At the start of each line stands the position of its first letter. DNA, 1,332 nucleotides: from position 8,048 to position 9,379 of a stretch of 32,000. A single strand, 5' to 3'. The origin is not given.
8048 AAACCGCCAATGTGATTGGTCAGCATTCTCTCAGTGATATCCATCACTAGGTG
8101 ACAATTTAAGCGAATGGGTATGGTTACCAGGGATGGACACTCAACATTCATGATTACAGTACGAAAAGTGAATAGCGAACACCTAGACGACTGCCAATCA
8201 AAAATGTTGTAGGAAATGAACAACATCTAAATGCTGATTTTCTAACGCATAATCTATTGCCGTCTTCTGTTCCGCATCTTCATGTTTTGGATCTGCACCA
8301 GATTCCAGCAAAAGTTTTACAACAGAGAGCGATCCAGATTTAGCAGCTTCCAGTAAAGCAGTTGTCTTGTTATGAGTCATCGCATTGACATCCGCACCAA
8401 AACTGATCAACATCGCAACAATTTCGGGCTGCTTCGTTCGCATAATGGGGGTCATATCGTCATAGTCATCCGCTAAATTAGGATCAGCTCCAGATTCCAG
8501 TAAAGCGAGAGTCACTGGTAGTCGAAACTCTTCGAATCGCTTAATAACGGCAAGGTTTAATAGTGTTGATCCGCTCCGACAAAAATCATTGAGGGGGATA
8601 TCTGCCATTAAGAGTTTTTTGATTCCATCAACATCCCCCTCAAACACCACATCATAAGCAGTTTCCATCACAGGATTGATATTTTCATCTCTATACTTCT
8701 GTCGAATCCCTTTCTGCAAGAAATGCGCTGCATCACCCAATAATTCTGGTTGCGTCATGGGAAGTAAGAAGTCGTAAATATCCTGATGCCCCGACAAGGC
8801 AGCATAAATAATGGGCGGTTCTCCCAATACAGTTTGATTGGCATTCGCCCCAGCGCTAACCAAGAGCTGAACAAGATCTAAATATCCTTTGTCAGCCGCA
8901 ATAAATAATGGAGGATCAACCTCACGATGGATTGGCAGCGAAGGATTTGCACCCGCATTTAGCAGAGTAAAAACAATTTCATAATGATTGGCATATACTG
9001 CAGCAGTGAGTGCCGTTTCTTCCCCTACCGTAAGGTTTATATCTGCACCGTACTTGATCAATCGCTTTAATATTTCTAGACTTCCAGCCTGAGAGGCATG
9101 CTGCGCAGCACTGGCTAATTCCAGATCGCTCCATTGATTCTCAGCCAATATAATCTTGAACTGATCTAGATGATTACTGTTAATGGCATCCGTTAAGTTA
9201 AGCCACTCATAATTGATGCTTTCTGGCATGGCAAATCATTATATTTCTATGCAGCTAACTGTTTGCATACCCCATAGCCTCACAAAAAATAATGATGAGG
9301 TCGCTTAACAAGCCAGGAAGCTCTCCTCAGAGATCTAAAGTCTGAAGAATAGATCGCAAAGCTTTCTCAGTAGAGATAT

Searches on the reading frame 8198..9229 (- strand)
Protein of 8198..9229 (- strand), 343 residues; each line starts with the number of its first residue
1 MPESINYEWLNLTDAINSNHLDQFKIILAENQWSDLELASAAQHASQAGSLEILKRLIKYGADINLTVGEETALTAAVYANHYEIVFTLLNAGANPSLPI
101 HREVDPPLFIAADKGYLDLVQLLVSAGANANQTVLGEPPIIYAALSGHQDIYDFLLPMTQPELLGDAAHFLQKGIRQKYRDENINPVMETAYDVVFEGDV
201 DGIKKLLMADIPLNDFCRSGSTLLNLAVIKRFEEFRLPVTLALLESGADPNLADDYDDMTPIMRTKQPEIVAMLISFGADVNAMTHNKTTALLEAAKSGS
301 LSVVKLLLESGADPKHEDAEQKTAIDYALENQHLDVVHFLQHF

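Call 4: search_protein_families(library=pfam, proteins=[window:8198-9229:-], max_evalue=0.1)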
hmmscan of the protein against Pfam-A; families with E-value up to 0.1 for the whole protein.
window:8198-9229:- (343 aa): 8 families
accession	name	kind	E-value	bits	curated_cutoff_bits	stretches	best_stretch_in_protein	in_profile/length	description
PF12796.13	Ank_2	-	2.2e-40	137.5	27.3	4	266-340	8-79/90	Ankyrin repeats (3 copies)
PF13637.12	Ank_4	-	4.2e-36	122.6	22.7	4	293-340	2-49/50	Ankyrin repeats (many copies)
PF00023.36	Ank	-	1.2e-34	116.8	21.1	4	289-317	3-31/33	Ankyrin repeat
PF13606.12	Ank_3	-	1.5e-23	80.4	22.3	1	290-315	4-29/30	Ankyrin repeat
PF13857.12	Ank_5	-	1.6e-16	60.7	27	2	274-328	1-56/56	Ankyrin repeats (many copies)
PF24521.3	Ank_KRIT1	-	1.1e-08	35.4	80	2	43-126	23-107/149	KRIT1 ankyrin-repeats domain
PF23745.1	ANK_LRRK2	-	1.7e-06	28.4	27.5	1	270-339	46-111/130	LRRK2 ANK repeat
PF03158.18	DUF249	-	0.0019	18.4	27.4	1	35-91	140-191/192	Multigene family 530 protein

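Call 45: search_protein_families(library=padloc, proteins=[window:8198-9229:-], max_evalue=0.1)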
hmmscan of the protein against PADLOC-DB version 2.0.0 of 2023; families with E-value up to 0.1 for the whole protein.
window:8198-9229:- (343 aa): 3 families
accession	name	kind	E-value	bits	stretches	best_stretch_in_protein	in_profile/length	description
PDLC04783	PDC-M72A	-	2.6e-33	113.9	3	190-340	203-348/392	-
PDLC02908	Ankyrin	-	5.6e-08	29.5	1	255-338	733-819/880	-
PDLC02203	MzaA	-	0.0089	12.3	0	289-337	45-93/683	-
